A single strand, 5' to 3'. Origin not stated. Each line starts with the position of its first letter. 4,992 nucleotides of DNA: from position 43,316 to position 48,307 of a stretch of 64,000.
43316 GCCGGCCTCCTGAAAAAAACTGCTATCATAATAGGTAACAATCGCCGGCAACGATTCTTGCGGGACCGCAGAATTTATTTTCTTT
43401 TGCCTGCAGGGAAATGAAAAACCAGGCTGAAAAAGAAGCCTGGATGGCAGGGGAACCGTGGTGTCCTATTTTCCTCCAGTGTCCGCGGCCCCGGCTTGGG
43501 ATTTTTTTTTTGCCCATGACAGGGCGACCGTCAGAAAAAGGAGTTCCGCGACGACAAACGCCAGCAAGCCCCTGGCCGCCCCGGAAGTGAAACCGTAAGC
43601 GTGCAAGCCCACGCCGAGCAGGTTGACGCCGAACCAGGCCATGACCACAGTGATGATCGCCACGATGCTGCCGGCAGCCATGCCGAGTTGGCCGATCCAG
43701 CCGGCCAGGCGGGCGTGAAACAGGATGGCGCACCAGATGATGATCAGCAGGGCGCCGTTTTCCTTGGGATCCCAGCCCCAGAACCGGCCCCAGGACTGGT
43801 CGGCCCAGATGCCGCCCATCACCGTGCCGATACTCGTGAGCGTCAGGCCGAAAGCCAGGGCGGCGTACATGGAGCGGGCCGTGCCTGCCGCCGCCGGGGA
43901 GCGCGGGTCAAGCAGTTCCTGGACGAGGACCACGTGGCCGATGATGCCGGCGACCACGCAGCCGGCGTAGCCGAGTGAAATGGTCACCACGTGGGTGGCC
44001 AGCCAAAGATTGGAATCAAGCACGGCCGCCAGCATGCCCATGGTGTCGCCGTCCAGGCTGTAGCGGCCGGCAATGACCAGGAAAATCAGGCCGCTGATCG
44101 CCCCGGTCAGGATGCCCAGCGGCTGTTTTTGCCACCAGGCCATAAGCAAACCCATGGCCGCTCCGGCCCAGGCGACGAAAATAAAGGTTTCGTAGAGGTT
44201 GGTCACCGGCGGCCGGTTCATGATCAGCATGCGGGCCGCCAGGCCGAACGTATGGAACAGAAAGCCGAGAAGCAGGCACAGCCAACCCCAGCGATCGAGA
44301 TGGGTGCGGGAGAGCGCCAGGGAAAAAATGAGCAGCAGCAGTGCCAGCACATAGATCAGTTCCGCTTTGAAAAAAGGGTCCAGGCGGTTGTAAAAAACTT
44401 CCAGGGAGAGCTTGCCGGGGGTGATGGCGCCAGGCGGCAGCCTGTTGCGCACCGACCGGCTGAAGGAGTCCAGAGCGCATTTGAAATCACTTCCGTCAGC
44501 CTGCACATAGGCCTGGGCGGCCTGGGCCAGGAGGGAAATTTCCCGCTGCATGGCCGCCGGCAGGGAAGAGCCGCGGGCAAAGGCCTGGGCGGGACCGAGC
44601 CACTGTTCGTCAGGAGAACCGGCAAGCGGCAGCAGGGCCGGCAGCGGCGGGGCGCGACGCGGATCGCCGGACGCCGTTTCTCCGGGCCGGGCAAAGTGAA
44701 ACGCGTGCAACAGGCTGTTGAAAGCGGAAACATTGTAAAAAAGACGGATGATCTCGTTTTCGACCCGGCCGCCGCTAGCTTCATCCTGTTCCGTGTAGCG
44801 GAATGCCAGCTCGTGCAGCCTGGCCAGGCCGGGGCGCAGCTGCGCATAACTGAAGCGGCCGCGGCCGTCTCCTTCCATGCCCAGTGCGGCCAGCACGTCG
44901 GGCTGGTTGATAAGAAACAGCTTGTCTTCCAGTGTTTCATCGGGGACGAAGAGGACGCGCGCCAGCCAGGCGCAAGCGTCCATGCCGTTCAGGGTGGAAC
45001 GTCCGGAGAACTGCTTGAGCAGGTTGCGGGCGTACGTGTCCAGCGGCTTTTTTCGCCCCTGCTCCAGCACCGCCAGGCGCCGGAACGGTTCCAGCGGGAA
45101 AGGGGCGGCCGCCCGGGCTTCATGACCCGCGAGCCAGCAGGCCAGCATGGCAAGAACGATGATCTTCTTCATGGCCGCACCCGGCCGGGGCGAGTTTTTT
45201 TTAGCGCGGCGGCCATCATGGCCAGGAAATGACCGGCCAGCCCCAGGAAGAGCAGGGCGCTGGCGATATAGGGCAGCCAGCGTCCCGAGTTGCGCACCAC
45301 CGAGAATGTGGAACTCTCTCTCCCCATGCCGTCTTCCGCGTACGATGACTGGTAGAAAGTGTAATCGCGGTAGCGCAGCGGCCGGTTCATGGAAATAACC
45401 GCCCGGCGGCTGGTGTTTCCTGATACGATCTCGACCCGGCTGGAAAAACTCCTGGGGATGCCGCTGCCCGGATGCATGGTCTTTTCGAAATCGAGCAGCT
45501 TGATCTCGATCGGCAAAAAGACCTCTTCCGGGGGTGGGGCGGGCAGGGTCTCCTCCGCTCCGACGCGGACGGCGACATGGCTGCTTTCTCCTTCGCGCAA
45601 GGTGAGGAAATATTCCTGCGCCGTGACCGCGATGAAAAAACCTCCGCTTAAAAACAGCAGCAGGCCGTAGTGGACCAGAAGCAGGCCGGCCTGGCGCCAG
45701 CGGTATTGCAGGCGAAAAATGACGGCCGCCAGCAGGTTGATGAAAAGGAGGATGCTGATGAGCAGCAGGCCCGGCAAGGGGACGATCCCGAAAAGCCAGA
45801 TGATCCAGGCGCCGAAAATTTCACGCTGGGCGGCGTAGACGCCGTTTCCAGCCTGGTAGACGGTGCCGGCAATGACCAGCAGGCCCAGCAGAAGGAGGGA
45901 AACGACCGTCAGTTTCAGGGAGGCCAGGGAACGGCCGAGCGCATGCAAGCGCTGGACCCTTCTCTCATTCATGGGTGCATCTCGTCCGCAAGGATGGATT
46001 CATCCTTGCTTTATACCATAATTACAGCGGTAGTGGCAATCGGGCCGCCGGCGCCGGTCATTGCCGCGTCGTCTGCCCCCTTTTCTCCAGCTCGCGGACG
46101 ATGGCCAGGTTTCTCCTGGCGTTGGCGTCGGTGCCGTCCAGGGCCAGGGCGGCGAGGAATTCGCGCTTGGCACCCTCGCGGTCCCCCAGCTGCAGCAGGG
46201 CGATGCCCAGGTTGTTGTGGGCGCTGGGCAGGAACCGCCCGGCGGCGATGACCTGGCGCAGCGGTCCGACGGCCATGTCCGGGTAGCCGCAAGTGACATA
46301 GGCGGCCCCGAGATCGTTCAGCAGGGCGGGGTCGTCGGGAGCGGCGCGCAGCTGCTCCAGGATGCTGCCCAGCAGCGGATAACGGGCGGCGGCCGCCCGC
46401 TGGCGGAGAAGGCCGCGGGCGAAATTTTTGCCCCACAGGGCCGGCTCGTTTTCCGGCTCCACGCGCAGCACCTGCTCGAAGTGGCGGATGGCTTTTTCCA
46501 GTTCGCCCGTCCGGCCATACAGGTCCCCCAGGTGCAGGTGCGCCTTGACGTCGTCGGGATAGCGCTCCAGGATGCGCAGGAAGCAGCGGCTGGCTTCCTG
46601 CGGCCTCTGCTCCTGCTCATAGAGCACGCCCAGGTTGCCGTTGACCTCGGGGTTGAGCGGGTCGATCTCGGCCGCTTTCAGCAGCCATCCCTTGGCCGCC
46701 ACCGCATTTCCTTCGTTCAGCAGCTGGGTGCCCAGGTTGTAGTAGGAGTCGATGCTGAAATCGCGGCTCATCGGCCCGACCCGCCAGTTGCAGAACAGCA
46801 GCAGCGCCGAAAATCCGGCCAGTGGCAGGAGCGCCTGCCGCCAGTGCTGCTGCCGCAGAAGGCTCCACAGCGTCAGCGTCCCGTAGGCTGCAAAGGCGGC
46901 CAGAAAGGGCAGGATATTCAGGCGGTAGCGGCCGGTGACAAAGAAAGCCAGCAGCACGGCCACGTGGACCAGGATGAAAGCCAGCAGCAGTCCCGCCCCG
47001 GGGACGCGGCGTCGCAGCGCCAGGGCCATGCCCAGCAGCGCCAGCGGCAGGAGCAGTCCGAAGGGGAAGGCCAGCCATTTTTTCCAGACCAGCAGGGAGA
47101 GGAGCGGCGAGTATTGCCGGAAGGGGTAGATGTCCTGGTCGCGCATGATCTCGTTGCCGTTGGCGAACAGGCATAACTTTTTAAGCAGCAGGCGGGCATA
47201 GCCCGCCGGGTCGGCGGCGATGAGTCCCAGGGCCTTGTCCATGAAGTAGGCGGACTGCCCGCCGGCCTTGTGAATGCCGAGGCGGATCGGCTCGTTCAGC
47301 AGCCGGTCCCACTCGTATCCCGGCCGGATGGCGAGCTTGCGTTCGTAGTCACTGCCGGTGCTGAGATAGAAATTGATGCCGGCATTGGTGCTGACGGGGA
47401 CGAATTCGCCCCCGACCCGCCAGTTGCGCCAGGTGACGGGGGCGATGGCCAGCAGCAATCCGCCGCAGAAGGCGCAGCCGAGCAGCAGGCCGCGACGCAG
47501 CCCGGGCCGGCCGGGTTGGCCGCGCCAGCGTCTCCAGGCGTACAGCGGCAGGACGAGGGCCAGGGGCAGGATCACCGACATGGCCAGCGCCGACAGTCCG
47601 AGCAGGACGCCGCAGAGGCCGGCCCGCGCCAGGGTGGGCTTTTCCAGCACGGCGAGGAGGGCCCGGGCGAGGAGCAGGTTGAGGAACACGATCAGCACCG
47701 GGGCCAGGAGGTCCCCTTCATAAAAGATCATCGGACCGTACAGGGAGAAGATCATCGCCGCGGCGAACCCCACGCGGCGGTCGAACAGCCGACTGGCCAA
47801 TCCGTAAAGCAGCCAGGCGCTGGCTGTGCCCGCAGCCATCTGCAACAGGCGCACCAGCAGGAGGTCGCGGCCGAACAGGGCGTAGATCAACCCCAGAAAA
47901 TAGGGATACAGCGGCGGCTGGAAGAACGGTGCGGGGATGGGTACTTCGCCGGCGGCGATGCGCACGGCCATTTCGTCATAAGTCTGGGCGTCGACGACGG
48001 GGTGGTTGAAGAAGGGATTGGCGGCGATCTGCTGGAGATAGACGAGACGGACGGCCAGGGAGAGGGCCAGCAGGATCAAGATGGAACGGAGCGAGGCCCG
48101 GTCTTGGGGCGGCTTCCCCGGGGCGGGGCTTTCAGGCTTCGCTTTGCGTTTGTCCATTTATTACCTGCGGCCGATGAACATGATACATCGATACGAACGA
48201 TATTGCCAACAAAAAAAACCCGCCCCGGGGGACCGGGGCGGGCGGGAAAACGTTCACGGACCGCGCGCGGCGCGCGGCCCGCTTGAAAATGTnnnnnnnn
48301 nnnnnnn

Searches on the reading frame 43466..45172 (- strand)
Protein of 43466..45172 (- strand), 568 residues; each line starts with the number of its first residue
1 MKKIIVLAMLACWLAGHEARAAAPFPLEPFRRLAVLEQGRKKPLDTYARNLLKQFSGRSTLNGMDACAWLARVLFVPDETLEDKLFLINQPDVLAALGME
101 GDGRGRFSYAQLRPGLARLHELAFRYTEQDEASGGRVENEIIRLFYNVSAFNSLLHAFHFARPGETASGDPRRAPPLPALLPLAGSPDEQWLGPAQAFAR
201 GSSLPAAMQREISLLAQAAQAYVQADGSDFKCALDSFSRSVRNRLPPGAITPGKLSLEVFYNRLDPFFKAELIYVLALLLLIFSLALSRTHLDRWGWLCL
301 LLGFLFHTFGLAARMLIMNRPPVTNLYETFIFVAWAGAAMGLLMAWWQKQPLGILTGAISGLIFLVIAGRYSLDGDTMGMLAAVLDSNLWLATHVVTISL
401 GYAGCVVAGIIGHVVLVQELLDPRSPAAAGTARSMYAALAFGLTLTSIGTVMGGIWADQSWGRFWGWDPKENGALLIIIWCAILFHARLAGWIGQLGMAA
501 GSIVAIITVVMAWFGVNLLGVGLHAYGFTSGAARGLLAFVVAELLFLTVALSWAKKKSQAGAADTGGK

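Call 4: search_protein_families(library=pfam, proteins=[window:43466-45172:-], max_evalue=0.01)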
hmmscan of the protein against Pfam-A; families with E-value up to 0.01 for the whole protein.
window:43466-45172:- (568 aa): 1 family
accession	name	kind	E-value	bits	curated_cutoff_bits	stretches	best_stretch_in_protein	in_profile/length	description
PF01578.25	Cytochrom_C_asm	-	9.7e-23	81.4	29.9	1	324-524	2-212/212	Cytochrome C assembly protein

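Call 7: search_protein_families(library=ncbifam, proteins=[window:43466-45172:-], max_evalue=0.01)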
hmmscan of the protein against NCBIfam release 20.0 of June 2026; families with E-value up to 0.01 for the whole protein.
window:43466-45172:- (568 aa): 2 families
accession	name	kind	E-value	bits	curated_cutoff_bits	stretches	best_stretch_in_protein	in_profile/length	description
TIGR03144.1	cytochr_II_ccsB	equivalog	1.2e-36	126.7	187.6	1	301-527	3-252/252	c-type cytochrome biogenesis protein CcsB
TIGR01191.1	ccmC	subfamily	0.00039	20.4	186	1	434-512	48-129/184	heme ABC transporter permease CcmC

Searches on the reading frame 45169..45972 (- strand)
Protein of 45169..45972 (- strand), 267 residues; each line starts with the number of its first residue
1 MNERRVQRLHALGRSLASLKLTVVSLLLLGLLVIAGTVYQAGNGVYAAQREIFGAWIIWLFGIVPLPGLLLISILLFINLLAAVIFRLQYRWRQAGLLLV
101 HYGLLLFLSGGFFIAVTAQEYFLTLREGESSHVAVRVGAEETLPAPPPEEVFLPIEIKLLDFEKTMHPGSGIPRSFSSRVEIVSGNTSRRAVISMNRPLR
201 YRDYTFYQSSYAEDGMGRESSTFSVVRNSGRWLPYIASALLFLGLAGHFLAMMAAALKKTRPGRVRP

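Call 4: search_protein_families(library=pfam, proteins=[window:45169-45972:-], max_evalue=0.01)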
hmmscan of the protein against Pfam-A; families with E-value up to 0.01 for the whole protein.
window:45169-45972:- (267 aa): 1 family
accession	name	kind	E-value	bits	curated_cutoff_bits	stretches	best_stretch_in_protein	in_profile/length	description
PF05140.19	ResB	-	5e-20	72.2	24.6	1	91-215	148-269/486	ResB-like family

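Call 7: search_protein_families(library=ncbifam, proteins=[window:45169-45972:-], max_evalue=0.01)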
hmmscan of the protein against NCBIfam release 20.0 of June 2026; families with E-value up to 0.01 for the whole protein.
window:45169-45972:- (267 aa): 0 families

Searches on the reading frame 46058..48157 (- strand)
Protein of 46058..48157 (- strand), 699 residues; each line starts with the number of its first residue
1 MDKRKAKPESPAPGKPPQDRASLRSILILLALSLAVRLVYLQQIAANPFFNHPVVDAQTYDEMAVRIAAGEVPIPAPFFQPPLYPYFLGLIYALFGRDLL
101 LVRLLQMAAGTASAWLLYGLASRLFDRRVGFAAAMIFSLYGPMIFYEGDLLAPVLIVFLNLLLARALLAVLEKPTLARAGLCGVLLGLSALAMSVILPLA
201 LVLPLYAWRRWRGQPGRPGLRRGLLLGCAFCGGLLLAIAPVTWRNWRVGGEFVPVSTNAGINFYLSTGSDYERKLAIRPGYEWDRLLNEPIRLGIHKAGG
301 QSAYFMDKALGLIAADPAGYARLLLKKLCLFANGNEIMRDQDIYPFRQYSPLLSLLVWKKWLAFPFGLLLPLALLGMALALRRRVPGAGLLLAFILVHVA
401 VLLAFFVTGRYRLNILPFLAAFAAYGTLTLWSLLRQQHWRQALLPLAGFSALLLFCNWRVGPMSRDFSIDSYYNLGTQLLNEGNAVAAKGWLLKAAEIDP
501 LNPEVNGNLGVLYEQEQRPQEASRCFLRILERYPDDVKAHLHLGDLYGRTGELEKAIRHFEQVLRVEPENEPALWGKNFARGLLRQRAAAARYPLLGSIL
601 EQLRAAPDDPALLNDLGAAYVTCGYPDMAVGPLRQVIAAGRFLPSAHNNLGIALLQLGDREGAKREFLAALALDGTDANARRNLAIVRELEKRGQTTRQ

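Call 4: search_protein_families(library=pfam, proteins=[window:46058-48157:-], max_evalue=0.01)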
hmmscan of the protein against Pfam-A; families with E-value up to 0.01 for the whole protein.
window:46058-48157:- (699 aa): 16 families
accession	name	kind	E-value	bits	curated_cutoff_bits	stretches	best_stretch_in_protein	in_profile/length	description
PF07719.23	TPR_2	-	1.1e-23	81.7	27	3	538-570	2-34/34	Tetratricopeptide repeat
PF13431.12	TPR_17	-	1.4e-21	75.3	24.4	2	525-557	1-33/34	Tetratricopeptide repeat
PF00515.34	TPR_1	-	1.7e-19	69.2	27.8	2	537-570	1-34/34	Tetratricopeptide repeat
PF13181.12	TPR_8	-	6.2e-18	63.8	25.7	1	538-570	2-34/34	Tetratricopeptide repeat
PF13414.12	TPR_11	-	9.6e-13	48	26.8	0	544-574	1-31/42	TPR repeat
PF13428.12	TPR_14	-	1.9e-12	47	23.5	2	509-546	7-44/44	Tetratricopeptide repeat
PF13424.12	TPR_12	-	1.3e-10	41.8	30.1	1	506-565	6-73/77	Tetratricopeptide repeat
PF13231.12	PMT_2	-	2.9e-10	41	26.1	1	80-203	2-127/160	Dolichyl-phosphate-mannose-protein mannosyltransferase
PF14559.12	TPR_19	-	1.7e-09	38.3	25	2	480-538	2-60/68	Tetratricopeptide repeat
PF13176.12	TPR_7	-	1.7e-09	37.4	27.9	1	539-569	1-31/36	Tetratricopeptide repeat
PF13371.12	TPR_9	-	7.7e-08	32.7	35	1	511-571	3-63/73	Tetratricopeptide repeat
PF13374.12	TPR_10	-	9.6e-07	29.1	27.5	0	542-566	7-31/42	Tetratricopeptide repeat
PF13432.12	TPR_16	-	2.3e-06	28.4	32.7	1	509-564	3-58/65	Tetratricopeptide repeat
PF13174.12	TPR_6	-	1.9e-05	25.4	26.3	0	539-568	2-31/33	Tetratricopeptide repeat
PF14561.12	TPR_20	-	0.00038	21.2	25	0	531-565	16-50/90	Tetratricopeptide repeat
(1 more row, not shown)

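Call 7: search_protein_families(library=ncbifam, proteins=[window:46058-48157:-], max_evalue=0.01)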
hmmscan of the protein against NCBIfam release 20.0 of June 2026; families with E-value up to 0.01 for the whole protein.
window:46058-48157:- (699 aa): 20 families
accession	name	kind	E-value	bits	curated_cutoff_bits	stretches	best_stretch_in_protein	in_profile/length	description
TIGR02917.1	PEP_TPR_lipo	equivalog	4e-16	58.1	312.2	1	479-639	713-866/899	XrtA/PEP-CTERM system TPR-repeat protein PrsT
NF040959.1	MamA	equivalog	1e-15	57.8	200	2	469-570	71-172/204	magnetosome protein MamA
TIGR02521.1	type_IV_pilW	equivalog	4.3e-15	55.9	154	1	471-527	33-89/234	type IV pilus biogenesis/stability protein PilW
NF033758.1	gliding_GltE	equivalog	3.2e-10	39.6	225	1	471-687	88-299/411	adventurous gliding motility TPR repeat lipoprotein GltE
NF047507.1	TPR_BatC_Lepto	exception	4.2e-10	39.4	175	1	645-696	97-148/214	TPR repeat-containing protein BatC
NF033762.1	social_mot_Tgl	equivalog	5.3e-10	39.1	225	1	470-564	32-127/252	social motility TPR repeat lipoprotein Tgl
NF033920.0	C39_PA2778_fam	equivalog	3.8e-07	29.8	150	1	514-587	167-238/255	PA2778 family cysteine peptidase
NF008520.0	PRK11447.1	equivalog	1.8e-06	26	858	0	604-680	262-339/1157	cellulose synthase complex outer membrane protein BcsC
TIGR02795.1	tol_pal_ybgF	equivalog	1.3e-05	25.7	90.1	0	520-571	19-73/119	tol-pal system protein YbgF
TIGR02552.1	LcrH_SycD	equivalog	1.6e-05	24.7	104.8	1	478-571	27-120/136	SycD/LcrH family type III secretion system chaperone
NF008755.0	PRK11788.1-3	equivalog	4.7e-05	22.9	430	1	517-565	50-98/388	lipopolysaccharide assembly protein LapB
NF052415.1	T3SS_chap_SctY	equivalog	6.7e-05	23.4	70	0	509-575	12-80/106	type III secretion apparatus assembly chaperone SctY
NF008391.2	PRK11189.1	equivalog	7e-05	22.5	250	0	611-687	66-142/297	lipoprotein NlpI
TIGR00540.1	TPR_hemY_coli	hypoth_equivalog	8.6e-05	21.5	142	1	529-575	318-364/385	heme biosynthesis-associated TPR protein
NF008757.0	PRK11788.1-5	equivalog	0.00047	19.4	363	1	516-564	48-96/388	lipopolysaccharide assembly protein LapB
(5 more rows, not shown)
